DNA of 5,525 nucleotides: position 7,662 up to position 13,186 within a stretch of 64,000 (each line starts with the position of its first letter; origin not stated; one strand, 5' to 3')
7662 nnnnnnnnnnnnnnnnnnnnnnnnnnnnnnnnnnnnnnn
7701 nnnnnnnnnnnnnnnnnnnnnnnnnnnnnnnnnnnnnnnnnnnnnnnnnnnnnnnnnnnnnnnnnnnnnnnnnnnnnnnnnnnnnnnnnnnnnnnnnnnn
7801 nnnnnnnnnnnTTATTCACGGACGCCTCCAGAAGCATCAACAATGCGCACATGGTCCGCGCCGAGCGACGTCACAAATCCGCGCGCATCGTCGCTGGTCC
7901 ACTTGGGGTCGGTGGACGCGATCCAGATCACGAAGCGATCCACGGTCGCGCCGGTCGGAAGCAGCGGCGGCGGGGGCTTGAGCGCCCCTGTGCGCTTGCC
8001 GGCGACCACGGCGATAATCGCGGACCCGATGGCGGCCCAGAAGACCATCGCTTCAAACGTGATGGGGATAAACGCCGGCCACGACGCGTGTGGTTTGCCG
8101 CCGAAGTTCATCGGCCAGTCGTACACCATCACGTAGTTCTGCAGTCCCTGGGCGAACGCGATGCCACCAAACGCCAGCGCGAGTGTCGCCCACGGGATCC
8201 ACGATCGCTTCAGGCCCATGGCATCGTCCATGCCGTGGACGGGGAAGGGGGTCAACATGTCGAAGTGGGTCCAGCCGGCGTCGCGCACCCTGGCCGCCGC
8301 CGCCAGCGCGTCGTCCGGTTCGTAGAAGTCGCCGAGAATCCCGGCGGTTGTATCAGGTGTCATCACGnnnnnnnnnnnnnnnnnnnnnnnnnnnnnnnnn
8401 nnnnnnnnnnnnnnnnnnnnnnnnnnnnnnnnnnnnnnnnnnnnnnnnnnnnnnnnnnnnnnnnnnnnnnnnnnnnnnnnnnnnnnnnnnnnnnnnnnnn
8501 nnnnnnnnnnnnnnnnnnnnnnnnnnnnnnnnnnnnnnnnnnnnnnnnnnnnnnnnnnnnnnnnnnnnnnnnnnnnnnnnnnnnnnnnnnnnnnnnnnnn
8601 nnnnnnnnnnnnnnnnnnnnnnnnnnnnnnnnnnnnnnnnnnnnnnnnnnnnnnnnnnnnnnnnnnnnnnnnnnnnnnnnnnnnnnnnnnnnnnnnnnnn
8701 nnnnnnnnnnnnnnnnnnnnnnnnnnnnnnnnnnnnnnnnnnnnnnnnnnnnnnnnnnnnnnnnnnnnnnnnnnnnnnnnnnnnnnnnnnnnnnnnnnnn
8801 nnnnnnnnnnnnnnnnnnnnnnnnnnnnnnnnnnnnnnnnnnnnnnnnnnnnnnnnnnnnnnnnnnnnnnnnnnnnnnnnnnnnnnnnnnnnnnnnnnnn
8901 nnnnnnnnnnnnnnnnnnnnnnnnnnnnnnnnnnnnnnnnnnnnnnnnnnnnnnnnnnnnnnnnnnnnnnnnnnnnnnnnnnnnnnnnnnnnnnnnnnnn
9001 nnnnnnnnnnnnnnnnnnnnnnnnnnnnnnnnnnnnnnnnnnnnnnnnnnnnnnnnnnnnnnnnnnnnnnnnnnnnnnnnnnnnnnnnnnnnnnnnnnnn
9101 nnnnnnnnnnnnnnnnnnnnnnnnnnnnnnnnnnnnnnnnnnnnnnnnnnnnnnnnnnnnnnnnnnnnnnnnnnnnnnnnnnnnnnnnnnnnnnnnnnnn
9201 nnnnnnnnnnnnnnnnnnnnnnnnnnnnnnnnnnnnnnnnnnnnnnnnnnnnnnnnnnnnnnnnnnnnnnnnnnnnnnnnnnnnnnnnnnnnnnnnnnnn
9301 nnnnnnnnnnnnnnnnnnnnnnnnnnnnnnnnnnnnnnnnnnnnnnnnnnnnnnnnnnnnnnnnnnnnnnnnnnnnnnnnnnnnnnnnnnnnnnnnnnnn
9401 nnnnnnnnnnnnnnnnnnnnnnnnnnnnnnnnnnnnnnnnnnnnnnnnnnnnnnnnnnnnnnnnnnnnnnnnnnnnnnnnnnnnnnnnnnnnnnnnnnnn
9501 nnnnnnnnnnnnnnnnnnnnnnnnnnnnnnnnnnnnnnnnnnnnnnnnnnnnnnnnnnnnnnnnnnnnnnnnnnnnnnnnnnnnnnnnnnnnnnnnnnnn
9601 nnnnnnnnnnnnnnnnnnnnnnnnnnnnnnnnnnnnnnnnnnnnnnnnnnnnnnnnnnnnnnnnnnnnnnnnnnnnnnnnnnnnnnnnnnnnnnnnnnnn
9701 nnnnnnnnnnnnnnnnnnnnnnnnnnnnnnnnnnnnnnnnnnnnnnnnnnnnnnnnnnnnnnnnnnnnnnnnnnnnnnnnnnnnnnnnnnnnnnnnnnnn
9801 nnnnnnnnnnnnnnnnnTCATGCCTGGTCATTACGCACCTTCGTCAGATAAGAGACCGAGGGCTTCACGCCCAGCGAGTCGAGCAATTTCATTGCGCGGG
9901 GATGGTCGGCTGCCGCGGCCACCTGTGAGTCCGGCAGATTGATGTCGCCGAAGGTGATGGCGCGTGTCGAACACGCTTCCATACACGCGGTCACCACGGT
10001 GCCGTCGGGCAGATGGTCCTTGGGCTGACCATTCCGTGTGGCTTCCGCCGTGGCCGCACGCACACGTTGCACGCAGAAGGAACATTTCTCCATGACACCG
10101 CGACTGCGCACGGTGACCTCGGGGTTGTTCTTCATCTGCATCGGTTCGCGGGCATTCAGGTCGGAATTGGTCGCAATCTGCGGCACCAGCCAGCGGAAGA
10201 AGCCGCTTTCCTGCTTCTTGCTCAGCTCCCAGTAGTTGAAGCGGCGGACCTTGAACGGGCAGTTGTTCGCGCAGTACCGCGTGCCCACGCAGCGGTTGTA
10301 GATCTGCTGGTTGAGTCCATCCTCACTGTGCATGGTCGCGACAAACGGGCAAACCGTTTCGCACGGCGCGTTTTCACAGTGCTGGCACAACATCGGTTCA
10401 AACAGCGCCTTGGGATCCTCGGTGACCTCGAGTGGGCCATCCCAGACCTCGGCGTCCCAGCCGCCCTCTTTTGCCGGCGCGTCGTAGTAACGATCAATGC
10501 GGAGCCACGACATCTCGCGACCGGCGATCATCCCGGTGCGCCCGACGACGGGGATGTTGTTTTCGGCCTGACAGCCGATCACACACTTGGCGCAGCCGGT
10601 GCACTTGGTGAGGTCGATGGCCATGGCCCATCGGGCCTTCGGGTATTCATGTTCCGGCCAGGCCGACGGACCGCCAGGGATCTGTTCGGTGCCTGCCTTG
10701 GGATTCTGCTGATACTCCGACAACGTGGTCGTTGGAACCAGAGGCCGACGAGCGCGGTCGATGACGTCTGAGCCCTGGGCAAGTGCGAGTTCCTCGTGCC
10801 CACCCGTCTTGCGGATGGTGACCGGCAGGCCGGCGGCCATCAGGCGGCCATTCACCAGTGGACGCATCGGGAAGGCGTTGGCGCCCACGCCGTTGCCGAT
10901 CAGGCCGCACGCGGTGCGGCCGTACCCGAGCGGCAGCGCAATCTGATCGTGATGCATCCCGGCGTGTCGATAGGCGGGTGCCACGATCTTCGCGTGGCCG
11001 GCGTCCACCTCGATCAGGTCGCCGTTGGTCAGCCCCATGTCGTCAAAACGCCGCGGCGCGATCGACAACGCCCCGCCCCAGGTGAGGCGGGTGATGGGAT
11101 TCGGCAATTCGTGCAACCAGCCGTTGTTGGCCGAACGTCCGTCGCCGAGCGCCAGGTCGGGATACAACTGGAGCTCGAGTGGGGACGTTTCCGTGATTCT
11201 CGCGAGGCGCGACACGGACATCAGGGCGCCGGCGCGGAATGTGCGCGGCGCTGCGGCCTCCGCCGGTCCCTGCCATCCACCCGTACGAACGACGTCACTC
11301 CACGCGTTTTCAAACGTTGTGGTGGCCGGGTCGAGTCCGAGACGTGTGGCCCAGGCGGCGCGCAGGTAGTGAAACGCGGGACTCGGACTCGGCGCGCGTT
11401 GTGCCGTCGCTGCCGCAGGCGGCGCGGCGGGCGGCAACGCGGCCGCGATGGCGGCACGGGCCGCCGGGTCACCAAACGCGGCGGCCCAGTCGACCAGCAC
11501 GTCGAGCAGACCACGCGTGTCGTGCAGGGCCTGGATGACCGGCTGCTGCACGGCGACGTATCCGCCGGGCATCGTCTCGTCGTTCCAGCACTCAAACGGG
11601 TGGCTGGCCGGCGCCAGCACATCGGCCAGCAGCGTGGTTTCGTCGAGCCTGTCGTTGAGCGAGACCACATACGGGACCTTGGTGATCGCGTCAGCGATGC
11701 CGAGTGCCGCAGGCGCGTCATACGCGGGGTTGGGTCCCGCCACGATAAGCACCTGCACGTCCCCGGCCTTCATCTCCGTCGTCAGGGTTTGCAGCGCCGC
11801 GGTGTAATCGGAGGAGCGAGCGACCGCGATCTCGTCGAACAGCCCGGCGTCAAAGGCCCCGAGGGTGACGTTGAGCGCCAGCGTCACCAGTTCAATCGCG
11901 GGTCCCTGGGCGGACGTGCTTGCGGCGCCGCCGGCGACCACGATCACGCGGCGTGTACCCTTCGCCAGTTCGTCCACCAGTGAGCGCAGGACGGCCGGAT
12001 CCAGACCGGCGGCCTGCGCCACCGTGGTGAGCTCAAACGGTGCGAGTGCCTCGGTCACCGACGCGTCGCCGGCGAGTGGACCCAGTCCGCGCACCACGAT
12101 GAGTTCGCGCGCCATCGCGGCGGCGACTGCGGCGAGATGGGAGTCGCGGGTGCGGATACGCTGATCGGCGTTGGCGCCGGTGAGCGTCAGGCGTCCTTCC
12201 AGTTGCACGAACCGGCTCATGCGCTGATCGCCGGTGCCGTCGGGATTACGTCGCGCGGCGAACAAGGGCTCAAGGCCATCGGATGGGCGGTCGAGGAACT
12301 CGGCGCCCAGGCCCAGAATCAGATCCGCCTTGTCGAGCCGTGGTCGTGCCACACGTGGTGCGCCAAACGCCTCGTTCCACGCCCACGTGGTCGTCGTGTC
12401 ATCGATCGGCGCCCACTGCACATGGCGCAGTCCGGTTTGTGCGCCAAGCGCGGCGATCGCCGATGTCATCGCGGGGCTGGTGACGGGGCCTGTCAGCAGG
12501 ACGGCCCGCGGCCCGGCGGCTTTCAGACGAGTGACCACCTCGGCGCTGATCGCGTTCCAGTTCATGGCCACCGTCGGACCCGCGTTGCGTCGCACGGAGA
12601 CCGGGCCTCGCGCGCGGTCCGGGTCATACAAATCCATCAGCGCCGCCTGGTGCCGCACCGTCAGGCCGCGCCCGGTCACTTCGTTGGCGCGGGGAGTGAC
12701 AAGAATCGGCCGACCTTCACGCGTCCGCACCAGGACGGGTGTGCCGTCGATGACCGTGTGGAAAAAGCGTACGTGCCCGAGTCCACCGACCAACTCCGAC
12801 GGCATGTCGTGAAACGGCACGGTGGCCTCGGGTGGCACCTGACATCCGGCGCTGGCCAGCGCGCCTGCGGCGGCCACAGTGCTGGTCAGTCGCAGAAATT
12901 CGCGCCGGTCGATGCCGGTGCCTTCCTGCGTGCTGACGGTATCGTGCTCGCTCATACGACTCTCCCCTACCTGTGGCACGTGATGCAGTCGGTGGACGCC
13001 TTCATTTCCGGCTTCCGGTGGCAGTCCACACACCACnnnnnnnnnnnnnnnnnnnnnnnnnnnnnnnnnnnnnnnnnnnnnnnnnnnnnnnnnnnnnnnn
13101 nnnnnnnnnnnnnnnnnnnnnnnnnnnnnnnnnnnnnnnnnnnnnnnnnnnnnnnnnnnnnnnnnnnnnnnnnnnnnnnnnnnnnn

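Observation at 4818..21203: Single 16.4-kb co-directional array joining a cbb3 oxidase, its maturation genes and a complete Alternative Complex III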

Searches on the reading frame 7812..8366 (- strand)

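Call 5: search_protein_families(library=pfam, proteins=[window:7812-8366:-], max_evalue=0.01)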
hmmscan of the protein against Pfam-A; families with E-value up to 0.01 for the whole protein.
window:7812-8366:- (184 aa): 1 family
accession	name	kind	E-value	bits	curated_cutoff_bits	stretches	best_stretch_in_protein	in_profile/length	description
PF11821.13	ActD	-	3.3e-49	167.2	25.7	1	9-174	2-169/170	Alternative complex III, ActD subunit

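Call 75: search_protein_families(library=ncbifam, proteins=[window:7812-8363:-], max_evalue=0.001)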
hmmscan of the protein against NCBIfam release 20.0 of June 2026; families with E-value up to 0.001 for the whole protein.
window:7812-8363:- (183 aa): 0 families

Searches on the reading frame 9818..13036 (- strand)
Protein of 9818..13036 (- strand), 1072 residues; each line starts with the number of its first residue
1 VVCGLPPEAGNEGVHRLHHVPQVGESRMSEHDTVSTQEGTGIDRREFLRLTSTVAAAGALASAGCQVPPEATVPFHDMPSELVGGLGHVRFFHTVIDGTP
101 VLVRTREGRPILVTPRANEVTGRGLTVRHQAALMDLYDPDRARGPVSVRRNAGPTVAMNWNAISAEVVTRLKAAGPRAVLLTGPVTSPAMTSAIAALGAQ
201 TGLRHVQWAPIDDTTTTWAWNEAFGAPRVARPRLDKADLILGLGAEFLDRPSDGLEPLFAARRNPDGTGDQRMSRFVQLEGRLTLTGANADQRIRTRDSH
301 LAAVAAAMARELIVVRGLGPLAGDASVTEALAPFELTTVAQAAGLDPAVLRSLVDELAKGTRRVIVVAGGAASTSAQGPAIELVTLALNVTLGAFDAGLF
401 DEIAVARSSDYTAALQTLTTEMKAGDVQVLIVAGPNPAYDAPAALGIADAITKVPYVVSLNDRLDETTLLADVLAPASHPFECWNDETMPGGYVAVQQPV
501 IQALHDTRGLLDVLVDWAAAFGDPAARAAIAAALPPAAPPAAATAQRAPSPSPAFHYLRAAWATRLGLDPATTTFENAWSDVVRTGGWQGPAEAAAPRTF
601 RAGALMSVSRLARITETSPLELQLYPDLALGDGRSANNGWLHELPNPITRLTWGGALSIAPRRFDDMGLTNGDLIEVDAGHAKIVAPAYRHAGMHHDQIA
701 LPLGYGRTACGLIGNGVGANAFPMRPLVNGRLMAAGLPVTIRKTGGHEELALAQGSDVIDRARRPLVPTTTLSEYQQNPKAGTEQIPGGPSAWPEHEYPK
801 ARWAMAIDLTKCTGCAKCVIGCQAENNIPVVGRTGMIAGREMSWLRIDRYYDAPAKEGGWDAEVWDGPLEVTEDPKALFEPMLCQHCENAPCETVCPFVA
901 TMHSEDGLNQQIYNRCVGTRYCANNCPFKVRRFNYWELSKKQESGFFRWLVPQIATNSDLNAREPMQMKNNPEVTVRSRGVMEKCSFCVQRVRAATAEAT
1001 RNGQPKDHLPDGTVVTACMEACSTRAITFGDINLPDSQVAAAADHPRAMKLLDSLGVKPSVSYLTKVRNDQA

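Call 5: search_protein_families(library=pfam, proteins=[window:9818-13036:-], max_evalue=0.01)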
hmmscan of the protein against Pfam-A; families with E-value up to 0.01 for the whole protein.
window:9818-13036:- (1072 aa): 6 families
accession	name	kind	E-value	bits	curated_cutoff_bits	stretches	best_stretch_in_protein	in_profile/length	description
PF12838.12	Fer4_7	-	5.7e-09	36.7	27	1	811-898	1-50/52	4Fe-4S dicluster domain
PF13247.11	Fer4_11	-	4.4e-07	30.5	26.2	1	877-934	3-62/100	4Fe-4S dicluster domain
PF13237.11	Fer4_10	-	0.00011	22.5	25.5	0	879-927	4-53/53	4Fe-4S dicluster domain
PF01568.27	Molydop_binding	-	0.00034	21.1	26.8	1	656-721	31-91/110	Molydopterin dinucleotide binding domain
PF12837.12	Fer4_6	-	0.00035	20.8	25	0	806-822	3-19/24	4Fe-4S binding domain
PF12797.12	Fer4_2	-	0.007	16.7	24.5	1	803-823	1-21/22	4Fe-4S binding domain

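Call 77: search_solved_structures(query=window:9818-12955:-, max_evalue=0.0001)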
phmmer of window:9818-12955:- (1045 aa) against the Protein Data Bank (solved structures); distinct sequences matched with E-value up to 0.0001: 13.
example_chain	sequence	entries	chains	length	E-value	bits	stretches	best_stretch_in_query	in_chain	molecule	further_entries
6lod_B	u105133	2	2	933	1.8e-130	440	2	579-1042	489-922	Fe-S-cluster-containing hydrogenase components 1-like protein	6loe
6f0k_B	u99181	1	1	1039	7.8e-124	418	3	739-1043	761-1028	Fe-S-cluster-containing hydrogenase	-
6btm_B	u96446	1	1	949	1.4e-121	410.5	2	550-1042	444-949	Alternative Complex III subunit B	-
8k9e_B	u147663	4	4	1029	8.2e-116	391.4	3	638-1043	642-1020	Fe-S-cluster-containing hydrogenase components 1-like protein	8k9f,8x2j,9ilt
6cz7_B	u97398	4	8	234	3.6e-17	64.9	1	846-1038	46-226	4Fe-4S ferredoxin, iron-sulfur binding domain protein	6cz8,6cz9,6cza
2vpw_B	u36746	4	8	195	3.4e-16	61.6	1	837-905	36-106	NRFC PROTEIN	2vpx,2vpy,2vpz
3egw_B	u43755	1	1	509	3.6e-07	31.8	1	845-916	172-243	Respiratory nitrate reductase 1 beta chain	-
9vap_B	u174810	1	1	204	4.6e-07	31.4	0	855-906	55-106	4Fe-4S dicluster domain-containing protein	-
1q16_B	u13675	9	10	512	6.7e-07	30.9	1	845-916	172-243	Respiratory nitrate reductase 1 beta chain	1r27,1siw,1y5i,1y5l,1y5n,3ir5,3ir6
1y4z_B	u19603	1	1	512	6.7e-07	30.9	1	845-916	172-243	Respiratory nitrate reductase 1 beta chain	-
9mqx_E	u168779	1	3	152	8.5e-07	30.5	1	853-912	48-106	Fe-S-cluster-containing hydrogenase subunit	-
7z0s_B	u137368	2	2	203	3.9e-06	28.4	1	853-906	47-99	Formate hydrogenlyase subunit 2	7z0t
2ivf_B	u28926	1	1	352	1.2e-05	26.8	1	846-908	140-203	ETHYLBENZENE DEHYDROGENASE BETA-SUBUNIT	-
